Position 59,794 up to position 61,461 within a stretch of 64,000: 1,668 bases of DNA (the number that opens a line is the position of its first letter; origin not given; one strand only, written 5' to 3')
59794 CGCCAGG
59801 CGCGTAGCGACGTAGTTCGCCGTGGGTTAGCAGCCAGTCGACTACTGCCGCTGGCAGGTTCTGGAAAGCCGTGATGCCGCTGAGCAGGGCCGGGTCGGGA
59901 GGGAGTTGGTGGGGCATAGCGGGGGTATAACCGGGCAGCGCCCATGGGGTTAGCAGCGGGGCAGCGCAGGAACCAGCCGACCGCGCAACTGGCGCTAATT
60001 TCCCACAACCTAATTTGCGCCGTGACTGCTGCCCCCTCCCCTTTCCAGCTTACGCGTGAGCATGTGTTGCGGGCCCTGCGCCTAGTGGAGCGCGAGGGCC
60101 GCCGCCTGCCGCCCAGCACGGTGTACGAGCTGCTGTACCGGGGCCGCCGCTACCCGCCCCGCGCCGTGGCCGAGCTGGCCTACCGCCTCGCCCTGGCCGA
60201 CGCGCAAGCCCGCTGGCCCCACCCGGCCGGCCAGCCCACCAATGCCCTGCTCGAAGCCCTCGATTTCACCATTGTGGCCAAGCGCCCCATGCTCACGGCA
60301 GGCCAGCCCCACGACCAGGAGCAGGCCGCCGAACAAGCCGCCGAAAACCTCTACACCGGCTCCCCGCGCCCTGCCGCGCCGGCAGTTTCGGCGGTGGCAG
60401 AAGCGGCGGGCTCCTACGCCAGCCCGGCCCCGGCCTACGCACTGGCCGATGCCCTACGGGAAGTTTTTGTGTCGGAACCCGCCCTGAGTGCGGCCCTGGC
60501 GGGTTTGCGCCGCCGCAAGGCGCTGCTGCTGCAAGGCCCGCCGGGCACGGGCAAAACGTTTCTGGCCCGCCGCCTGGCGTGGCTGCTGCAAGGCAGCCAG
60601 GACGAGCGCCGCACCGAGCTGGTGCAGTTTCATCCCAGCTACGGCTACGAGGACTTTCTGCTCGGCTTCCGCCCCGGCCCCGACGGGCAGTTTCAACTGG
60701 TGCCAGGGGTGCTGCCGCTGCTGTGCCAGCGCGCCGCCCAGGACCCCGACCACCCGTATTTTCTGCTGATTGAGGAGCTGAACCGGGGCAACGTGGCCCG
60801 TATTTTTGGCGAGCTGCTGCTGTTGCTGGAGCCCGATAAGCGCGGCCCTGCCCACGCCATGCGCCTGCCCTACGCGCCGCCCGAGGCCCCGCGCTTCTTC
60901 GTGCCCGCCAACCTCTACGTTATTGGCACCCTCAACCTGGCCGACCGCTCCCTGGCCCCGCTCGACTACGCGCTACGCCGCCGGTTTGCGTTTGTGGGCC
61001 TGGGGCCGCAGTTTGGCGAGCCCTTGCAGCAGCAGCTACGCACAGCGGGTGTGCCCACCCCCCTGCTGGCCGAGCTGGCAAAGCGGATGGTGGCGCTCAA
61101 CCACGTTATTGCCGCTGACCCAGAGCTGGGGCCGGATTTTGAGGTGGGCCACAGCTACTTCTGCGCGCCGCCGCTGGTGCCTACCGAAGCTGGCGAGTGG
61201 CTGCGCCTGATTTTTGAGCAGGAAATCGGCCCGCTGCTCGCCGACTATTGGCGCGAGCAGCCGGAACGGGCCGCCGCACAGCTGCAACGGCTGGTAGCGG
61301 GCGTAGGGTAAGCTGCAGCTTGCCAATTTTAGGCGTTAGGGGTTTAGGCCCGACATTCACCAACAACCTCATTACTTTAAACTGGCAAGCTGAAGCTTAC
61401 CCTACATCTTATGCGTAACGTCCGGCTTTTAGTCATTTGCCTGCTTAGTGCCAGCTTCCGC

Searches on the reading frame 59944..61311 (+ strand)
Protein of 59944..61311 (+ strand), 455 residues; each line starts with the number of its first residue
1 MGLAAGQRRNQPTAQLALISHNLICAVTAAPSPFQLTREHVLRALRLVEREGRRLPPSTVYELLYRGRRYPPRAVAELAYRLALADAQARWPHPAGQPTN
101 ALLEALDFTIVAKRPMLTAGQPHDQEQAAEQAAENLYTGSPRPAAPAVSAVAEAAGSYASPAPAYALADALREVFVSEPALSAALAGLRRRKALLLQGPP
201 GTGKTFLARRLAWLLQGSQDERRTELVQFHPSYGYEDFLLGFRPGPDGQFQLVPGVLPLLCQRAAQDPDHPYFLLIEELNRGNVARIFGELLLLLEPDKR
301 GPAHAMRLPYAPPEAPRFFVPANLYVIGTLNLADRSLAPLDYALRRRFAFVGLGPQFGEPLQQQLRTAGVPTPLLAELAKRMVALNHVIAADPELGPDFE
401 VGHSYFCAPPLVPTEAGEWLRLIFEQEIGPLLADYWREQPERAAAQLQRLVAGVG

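Call 69: search_protein_families(library=pfam, proteins=[window:59944-61311:+], max_evalue=0.001)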
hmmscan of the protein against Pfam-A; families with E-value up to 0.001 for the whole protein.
window:59944-61311:+ (455 aa): 5 families
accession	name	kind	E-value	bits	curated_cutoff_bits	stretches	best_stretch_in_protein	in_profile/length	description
PF07728.20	AAA_5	-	2.9e-20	73.1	22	1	194-348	2-139/139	AAA domain (dynein-related subfamily)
PF20720.3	nSTAND3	-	1.5e-05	25.2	27.2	1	175-213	1-39/155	Novel STAND NTPase 3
PF01078.27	Mg_chelatase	-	1.6e-05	24.9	20.3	1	180-230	14-61/207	Magnesium chelatase, subunit ChlI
PF00004.35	AAA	-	0.0005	20.9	21.2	0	194-215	1-22/131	ATPase family associated with various cellular activities (AAA)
PF13401.12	AAA_22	-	0.00072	20.3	27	0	190-238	4-50/130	AAA domain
